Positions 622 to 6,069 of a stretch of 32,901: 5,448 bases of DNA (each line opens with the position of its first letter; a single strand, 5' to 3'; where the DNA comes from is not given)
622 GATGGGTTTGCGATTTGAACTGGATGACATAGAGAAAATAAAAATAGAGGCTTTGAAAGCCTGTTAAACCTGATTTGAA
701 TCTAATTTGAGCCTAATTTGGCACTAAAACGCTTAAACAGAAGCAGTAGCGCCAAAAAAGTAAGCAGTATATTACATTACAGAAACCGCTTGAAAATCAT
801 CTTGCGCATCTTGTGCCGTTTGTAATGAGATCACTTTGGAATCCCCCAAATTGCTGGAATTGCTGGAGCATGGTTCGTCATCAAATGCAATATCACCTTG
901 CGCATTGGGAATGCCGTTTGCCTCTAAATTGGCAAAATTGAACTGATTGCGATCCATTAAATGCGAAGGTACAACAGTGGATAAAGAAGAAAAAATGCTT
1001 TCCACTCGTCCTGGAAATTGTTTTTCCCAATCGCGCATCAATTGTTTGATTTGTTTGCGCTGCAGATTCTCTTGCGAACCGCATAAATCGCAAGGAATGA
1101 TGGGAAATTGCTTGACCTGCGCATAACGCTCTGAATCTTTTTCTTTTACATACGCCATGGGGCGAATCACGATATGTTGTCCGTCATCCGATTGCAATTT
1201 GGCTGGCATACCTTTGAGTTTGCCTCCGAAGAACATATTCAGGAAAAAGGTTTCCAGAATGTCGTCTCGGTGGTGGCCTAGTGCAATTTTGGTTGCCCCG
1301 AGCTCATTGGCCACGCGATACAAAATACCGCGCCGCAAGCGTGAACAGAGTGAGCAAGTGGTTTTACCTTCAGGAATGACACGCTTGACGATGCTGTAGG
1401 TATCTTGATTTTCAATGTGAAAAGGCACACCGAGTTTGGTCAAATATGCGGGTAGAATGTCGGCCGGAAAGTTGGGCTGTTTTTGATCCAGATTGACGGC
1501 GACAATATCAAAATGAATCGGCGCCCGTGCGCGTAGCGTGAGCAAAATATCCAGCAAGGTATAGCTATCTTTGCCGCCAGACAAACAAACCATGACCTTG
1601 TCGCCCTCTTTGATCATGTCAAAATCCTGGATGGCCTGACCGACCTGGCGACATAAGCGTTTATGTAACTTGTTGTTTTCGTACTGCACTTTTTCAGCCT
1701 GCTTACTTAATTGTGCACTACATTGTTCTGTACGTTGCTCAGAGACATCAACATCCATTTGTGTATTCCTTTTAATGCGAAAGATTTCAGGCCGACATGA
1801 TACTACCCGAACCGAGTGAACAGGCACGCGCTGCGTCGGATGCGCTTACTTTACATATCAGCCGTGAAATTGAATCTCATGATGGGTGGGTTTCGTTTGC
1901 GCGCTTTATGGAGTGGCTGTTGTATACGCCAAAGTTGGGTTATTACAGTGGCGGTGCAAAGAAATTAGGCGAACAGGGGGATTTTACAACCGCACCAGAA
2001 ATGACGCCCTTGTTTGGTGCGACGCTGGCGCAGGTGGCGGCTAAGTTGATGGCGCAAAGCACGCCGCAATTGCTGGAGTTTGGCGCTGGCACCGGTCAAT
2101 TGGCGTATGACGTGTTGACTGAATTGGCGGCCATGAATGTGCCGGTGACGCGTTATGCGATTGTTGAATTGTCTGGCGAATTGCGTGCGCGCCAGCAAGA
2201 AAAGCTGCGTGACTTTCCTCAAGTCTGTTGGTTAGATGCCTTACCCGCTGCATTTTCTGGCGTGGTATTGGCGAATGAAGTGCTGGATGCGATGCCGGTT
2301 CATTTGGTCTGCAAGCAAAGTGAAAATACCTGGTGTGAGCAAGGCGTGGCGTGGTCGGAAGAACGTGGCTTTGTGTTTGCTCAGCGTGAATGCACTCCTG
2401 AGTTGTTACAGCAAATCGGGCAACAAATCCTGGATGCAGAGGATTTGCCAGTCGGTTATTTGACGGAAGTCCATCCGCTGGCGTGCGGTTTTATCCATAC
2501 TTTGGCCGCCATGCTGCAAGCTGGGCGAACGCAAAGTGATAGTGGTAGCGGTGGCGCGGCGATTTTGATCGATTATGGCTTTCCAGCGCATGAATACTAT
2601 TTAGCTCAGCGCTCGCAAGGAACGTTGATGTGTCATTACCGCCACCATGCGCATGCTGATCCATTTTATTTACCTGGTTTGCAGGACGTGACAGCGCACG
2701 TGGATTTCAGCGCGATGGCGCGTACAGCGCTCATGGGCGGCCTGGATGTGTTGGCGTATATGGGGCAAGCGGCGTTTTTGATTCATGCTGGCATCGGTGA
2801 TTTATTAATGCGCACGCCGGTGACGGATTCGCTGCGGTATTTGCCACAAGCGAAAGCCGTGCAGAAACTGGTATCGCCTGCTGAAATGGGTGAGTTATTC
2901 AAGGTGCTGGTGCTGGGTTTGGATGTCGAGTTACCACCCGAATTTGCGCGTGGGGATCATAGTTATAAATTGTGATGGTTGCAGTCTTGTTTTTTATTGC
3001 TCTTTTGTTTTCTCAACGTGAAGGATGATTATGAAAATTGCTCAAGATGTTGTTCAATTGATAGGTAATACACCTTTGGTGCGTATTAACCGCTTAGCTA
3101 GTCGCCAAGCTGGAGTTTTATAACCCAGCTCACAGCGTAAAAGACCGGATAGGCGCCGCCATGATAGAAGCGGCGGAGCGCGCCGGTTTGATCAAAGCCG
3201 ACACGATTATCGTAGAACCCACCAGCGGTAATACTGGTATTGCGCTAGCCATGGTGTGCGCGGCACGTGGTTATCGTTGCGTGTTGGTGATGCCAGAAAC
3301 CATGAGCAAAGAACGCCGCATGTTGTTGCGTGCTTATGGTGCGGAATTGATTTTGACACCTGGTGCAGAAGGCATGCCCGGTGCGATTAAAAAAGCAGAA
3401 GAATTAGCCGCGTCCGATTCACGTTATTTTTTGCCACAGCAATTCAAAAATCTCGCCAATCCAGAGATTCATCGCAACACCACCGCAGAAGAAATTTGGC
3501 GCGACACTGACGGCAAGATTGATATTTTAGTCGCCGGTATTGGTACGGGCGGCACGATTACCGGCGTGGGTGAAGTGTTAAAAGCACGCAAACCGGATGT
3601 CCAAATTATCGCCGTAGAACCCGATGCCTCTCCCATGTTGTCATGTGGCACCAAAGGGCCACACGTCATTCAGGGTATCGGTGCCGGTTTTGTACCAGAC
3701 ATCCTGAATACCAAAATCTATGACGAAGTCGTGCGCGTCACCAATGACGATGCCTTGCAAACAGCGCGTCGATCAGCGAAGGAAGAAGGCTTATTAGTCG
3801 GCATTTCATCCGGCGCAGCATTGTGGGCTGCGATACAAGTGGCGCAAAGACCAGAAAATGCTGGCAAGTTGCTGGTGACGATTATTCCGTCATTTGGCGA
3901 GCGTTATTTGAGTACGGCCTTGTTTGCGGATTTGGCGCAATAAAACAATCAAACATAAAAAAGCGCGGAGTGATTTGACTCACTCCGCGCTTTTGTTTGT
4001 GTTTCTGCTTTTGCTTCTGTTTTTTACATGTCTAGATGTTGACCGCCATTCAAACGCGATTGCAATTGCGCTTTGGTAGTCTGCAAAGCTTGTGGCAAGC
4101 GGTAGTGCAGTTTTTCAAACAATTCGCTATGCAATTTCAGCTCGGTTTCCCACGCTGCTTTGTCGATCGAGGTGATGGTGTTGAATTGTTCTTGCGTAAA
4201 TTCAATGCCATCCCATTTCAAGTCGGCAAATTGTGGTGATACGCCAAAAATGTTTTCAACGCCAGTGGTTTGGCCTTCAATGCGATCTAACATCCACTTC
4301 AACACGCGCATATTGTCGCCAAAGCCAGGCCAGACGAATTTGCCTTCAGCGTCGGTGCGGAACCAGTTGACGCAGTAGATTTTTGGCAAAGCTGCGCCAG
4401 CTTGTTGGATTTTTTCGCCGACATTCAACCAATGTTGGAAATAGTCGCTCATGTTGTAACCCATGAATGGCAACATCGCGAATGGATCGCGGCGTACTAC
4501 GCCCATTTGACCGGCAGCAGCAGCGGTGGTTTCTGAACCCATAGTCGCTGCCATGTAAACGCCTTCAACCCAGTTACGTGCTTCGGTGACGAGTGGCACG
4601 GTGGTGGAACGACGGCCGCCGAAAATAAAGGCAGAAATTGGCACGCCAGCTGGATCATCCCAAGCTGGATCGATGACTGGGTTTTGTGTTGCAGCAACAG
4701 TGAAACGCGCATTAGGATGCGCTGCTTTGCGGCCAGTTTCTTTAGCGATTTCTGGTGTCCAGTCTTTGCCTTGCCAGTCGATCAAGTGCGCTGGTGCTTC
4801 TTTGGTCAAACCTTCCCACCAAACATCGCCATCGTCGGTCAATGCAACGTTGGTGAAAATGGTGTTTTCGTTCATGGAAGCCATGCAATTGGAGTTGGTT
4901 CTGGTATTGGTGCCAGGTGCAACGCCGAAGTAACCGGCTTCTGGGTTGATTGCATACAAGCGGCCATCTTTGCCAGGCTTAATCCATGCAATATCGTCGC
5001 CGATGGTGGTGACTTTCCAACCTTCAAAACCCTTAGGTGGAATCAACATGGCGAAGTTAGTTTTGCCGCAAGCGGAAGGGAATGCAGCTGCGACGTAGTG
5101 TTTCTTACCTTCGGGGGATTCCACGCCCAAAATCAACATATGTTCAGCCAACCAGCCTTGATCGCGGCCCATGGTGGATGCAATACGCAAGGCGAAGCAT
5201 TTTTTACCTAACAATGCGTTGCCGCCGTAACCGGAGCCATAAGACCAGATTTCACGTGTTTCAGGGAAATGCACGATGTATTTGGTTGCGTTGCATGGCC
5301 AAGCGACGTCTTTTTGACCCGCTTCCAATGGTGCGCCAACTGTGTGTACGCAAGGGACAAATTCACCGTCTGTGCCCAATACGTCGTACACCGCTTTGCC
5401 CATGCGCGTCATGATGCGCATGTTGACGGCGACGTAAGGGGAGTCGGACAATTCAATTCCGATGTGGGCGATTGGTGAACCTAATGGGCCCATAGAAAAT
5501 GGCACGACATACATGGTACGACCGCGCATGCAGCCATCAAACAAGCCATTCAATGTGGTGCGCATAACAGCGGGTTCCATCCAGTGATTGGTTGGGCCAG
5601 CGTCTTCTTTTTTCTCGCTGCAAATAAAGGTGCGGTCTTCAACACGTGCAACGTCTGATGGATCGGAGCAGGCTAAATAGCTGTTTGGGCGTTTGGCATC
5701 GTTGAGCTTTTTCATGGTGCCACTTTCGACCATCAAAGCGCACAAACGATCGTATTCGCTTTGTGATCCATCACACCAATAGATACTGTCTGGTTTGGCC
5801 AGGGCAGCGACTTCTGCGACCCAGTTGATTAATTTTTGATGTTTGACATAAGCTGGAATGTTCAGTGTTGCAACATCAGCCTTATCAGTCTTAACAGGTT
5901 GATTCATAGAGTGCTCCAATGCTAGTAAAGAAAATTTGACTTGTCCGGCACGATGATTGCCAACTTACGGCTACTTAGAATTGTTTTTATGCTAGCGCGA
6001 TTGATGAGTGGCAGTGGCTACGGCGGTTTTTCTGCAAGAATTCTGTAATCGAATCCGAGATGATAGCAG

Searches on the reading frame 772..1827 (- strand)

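Call 24: search_protein_families(library=pfam, proteins=[window:772-1827:-], max_evalue=0.00001)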
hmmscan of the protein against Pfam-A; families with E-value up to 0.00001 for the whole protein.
window:772-1827:- (351 aa): 1 family
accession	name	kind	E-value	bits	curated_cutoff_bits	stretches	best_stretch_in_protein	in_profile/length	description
PF01171.26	ATP_bind_3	-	2.3e-17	63.8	27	1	77-244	1-164/182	PP-loop family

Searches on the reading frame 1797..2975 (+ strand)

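Call 24: search_protein_families(library=pfam, proteins=[window:1797-2975:+], max_evalue=0.00001)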
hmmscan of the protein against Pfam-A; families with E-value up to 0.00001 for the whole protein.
window:1797-2975:+ (392 aa): 1 family
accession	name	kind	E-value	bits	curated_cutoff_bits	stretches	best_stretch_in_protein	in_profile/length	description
PF02636.23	Methyltransf_28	-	5.2e-59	200.1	23.3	1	77-321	6-248/249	Putative S-adenosyl-L-methionine-dependent methyltransferase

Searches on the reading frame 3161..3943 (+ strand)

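Call 24: search_protein_families(library=pfam, proteins=[window:3161-3943:+], max_evalue=0.00001)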
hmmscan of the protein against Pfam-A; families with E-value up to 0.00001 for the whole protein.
window:3161-3943:+ (260 aa): 1 family
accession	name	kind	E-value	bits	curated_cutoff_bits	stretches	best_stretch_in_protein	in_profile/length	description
PF00291.31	PALP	-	1.2e-59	202.5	35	1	2-242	46-293/295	Pyridoxal-phosphate dependent enzyme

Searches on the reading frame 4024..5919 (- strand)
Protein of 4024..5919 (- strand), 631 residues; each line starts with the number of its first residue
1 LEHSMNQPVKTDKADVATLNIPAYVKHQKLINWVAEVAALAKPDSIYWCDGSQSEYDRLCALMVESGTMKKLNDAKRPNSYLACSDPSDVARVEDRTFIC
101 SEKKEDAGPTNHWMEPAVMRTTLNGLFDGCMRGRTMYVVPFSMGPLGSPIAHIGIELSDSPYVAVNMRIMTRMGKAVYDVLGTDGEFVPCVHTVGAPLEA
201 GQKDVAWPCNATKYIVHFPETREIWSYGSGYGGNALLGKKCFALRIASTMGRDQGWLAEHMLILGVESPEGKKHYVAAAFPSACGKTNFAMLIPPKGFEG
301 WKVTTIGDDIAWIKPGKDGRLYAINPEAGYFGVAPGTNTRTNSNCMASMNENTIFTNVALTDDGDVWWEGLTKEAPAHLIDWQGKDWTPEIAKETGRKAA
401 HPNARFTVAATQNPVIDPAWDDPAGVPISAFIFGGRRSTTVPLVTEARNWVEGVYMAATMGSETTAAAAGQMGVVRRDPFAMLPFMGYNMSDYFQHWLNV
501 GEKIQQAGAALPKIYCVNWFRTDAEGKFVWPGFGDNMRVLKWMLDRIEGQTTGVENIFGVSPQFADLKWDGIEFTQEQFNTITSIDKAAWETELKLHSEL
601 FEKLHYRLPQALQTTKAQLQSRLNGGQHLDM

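Call 24: search_protein_families(library=pfam, proteins=[window:4024-5919:-], max_evalue=0.00001)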
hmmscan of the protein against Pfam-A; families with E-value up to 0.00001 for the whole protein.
window:4024-5919:- (631 aa): 2 families
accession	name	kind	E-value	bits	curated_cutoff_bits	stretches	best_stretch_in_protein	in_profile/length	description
PF00821.23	PEPCK_GTP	-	5e-165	549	23.8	1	256-621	1-356/357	Phosphoenolpyruvate carboxykinase C-terminal P-loop domain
PF17297.7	PEPCK_N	-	1.2e-105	352.5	23.8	1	32-252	1-218/218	Phosphoenolpyruvate carboxykinase N-terminal domain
